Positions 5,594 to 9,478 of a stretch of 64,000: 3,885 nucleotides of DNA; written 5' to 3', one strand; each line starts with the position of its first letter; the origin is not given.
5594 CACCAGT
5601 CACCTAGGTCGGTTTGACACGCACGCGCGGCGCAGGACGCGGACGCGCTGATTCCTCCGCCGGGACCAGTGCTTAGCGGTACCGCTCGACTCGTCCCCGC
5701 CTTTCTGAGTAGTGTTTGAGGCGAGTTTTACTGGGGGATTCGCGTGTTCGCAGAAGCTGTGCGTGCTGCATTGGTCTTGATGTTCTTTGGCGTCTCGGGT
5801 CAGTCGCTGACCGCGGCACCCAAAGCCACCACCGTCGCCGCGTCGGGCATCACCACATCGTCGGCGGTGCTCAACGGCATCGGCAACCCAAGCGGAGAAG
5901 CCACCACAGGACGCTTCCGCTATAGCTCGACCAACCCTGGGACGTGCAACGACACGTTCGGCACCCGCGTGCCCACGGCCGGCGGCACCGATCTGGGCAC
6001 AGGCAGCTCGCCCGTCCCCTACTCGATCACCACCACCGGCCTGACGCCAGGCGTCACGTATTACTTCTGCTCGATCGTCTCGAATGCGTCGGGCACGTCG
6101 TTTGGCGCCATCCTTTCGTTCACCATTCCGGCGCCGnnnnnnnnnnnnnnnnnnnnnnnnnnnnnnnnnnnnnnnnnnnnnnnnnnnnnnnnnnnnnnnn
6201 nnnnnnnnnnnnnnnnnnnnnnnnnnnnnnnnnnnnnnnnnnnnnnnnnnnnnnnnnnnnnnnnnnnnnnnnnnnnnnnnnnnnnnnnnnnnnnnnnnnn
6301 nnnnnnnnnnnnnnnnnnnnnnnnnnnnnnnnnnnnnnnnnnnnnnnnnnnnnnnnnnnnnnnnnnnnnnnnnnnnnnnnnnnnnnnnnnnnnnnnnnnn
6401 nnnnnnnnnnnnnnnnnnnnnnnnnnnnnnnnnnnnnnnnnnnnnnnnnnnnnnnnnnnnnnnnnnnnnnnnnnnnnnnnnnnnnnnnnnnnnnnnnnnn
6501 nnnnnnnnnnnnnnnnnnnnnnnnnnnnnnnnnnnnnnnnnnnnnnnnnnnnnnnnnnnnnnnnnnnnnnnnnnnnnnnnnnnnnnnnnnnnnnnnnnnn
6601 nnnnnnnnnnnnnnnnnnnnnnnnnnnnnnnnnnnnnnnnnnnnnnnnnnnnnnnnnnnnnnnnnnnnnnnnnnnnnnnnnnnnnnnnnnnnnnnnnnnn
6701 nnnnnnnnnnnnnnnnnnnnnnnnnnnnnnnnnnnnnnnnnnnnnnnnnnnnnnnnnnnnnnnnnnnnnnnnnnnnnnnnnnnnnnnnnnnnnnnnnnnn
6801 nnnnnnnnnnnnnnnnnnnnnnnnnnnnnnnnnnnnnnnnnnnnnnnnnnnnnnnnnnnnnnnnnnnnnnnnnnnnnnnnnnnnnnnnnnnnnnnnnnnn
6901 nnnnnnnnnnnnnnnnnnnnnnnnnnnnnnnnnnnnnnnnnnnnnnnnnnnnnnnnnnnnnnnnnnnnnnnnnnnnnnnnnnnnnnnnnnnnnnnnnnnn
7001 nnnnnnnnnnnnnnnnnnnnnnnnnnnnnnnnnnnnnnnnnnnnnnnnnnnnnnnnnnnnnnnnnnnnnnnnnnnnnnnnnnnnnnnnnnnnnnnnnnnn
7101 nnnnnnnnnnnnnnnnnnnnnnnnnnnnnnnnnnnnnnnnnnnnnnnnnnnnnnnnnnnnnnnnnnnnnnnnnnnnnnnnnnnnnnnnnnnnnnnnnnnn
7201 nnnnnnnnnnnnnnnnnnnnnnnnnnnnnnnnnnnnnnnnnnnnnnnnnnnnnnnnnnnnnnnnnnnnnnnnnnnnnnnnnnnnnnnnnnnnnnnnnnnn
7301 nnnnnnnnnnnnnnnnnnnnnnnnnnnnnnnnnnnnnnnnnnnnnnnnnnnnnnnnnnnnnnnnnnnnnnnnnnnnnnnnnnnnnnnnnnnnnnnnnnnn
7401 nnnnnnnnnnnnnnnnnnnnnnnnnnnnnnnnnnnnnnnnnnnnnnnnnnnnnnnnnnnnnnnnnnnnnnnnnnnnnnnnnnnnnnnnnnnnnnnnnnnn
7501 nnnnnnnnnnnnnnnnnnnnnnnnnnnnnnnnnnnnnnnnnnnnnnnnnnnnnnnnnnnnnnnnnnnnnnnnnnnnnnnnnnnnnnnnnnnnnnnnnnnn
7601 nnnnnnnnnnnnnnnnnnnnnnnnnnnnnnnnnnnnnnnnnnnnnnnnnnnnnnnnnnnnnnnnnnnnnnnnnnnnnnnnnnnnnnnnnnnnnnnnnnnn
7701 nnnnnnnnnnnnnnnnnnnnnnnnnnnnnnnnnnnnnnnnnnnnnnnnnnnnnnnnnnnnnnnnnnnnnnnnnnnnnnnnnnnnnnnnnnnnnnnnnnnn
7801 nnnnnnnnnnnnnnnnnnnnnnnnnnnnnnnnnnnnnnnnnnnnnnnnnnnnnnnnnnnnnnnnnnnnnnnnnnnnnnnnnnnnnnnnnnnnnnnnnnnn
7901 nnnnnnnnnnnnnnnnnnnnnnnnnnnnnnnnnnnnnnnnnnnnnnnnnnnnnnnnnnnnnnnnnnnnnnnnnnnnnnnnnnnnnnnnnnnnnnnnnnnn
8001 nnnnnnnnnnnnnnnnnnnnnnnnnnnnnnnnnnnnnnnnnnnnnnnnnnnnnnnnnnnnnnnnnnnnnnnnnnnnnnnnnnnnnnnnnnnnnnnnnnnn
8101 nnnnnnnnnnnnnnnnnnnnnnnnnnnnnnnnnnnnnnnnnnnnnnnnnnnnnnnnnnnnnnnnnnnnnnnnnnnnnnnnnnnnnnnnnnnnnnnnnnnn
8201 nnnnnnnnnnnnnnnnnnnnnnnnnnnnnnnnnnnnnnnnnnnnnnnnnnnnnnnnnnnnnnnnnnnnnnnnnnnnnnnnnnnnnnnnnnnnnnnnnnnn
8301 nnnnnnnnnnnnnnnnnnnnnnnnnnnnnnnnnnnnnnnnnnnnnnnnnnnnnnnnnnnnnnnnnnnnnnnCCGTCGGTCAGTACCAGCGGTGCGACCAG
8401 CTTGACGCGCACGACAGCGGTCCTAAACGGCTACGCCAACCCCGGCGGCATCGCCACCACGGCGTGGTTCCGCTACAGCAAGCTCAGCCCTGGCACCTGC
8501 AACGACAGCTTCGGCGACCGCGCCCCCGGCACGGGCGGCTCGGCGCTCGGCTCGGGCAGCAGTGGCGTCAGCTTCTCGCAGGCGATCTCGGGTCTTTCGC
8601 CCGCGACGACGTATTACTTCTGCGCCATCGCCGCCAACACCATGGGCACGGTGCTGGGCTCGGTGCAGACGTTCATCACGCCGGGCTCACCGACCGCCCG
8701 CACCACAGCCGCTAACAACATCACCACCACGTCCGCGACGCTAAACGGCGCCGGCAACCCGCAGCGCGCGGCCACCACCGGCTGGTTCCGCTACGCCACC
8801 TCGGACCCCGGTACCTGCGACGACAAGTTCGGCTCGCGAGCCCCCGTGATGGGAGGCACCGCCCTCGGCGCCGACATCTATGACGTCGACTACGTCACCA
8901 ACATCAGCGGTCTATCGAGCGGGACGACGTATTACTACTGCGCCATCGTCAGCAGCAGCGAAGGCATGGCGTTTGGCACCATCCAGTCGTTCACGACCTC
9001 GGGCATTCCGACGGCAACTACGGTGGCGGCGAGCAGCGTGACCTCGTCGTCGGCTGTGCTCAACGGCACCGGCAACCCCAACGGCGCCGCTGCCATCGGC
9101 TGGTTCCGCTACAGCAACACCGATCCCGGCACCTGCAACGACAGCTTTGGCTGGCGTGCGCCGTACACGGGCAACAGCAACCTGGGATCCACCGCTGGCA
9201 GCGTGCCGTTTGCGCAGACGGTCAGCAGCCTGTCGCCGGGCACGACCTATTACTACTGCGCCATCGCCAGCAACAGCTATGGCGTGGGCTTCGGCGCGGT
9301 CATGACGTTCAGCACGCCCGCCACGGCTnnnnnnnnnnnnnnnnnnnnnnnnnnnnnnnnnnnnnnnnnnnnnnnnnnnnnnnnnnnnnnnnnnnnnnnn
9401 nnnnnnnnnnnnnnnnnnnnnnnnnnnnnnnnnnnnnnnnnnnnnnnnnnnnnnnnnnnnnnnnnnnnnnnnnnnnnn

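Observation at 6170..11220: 957-bp three-domain super-repeat (A-B-C) iterated about 5 times at the DNA level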

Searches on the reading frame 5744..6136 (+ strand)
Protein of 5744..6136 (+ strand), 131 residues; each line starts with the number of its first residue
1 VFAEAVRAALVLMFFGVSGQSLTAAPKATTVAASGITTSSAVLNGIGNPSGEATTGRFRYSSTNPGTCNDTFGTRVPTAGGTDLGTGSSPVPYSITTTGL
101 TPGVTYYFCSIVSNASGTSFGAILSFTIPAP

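Call 22: search_protein_families(library=ncbifam, proteins=[window:5744-6136:+], max_evalue=10)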
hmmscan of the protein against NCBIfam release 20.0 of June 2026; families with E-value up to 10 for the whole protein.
seq(131 aa): 0 families

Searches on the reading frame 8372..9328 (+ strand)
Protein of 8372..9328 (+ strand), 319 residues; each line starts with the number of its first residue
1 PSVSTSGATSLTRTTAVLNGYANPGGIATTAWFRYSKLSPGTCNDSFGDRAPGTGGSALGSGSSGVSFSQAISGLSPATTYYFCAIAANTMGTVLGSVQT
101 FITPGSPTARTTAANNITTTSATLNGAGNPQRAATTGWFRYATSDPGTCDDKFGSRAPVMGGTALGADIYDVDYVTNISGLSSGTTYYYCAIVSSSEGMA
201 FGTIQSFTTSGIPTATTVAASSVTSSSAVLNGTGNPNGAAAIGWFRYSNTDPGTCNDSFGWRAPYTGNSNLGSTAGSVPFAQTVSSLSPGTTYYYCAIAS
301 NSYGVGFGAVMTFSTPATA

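Call 22: search_protein_families(library=ncbifam, proteins=[window:8372-9328:+], max_evalue=10)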
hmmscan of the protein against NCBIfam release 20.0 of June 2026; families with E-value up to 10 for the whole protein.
seq(319 aa): 1 family
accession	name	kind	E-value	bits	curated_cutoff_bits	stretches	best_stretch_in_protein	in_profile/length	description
TIGR01614.1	PME_inhib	domain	0.043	13.1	35.95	1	137-157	129-149/178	pectinesterase inhibitor domain-containing protein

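Call 38: predict_structure(alignment_id=A1)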
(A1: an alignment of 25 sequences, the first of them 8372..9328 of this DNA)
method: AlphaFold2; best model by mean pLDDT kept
length: 319 residues; sequences in the alignment: 25
mean_pLDDT: 93.5   pTM: 0.70
mean pLDDT of the five models: 93.5, 93.3, 93.3, 93.3, 93.0
residues with pLDDT >= 90: 270; 70-90: 48; 50-70: 1; < 50: 0
segments of 3 or more residues with pLDDT < 50: none
pLDDT, mean of each block of 10 residues (from residue 1): 95 95 94 96 93 89 93 94 96 95 93 93 94 92 94 91 88 95 93 93 94 95 97 92 96 93 90 91 95 97 94 91
secondary structure, 60 per line:
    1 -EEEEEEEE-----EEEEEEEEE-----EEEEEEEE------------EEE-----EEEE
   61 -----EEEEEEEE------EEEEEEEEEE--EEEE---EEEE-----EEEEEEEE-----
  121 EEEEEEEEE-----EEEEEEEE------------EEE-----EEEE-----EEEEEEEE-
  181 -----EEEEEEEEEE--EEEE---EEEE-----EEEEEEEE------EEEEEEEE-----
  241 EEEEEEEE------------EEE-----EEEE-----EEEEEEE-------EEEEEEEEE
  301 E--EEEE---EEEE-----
elements in order: E2-9 E15-23 E29-36 E49-51 E57-60 E66-73 E80-89 E92-95 E99-102 E108-115 E121-129 E135-142 E155-157 E163-166 E172-179 E186-195 E198-201 E205-208 E214-221 E228-235 E241-248 E261-263 E269-272 E278-284 E292-301 E304-307 E311-314

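Call 41: fold_search(model_id=the predicted structure, library=pdb)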
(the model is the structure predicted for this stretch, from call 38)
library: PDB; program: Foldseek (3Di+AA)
matches with E <= 10: 1950; with E <= 0.001: 321
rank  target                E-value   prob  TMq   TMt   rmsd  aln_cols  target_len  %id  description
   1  5e53_D                6.3e-11  1.00  0.26  0.27  15.1       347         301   14  Crystal structure of chicken CNTN1 FN1-FN3 domains (released 2016-08-31)
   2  5e53_B                7.2e-11  1.00  0.28  0.29  14.0       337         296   14  Crystal structure of chicken CNTN1 FN1-FN3 domains (released 2016-08-31)
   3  6xay_B                1.1e-10  1.00  0.24  0.28  13.2       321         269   15  Structure of a fragment of human fibronectin containing the 10th, 11th and 12th type III domains (released 2021-06-09)
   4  5utk_B                1.2e-10  1.00  0.39  0.42   9.5       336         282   14  Crystal structure of the membrane proximal three fibronectin type III (FNIII) domains of Tie2 (Tie2[FNIIIa-c]) (released 2017-04-12)
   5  7mrs_A                1.2e-10  1.00  0.26  0.27  14.4       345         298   16  Zebrafish CNTN4 APPb complex (released 2022-01-05)
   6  2v5y                  1.4e-10  1.00  0.35  0.23  11.6       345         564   17  Crystal structure of the receptor protein tyrosine phosphatase mu ectodomain (released 2007-09-11)
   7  6tpw                  1.7e-10  1.00  0.35  0.31  10.8       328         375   15  Crystal structures of FNIII domain one through four of the human leucocyte common antigen-related protein ( LAR) (released 2020-05-13)
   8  5e4s                  2.7e-10  1.00  0.23  0.24  15.9       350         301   14  Crystal structure of mouse CNTN4 FN1-FN3 domains (released 2016-08-31)
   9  5e7l                  2.8e-10  1.00  0.32  0.33  14.0       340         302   16  Crystal structure of mouse CNTN2 FN1-FN3 domains (released 2016-08-31)
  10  7y8s_A                3.1e-10  1.00  0.34  0.38  16.6       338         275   12  Crystal structure of sDscam FNIII1-3 domains, isoform beta2v6 (released 2023-05-24)
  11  7y8s_B                4.2e-10  1.00  0.38  0.41  15.9       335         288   13  Crystal structure of sDscam FNIII1-3 domains, isoform beta2v6 (released 2023-05-24)
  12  6x3a                  4.8e-10  1.00  0.39  0.40  11.4       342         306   14  Crystal structure of the FN4-FN6 domains of human PTPRD (released 2021-05-26)
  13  6xay_A                6.5e-10  1.00  0.25  0.28  13.2       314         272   14  Structure of a fragment of human fibronectin containing the 10th, 11th and 12th type III domains (released 2021-06-09)
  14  3t1w                  7.1e-10  1.00  0.26  0.24  13.9       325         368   15  Structure of the four-domain fragment Fn7B89 of oncofetal fibronectin (released 2012-03-21)
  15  6xay_C                7.5e-10  1.00  0.23  0.26  13.3       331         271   14  Structure of a fragment of human fibronectin containing the 10th, 11th and 12th type III domains (released 2021-06-09)
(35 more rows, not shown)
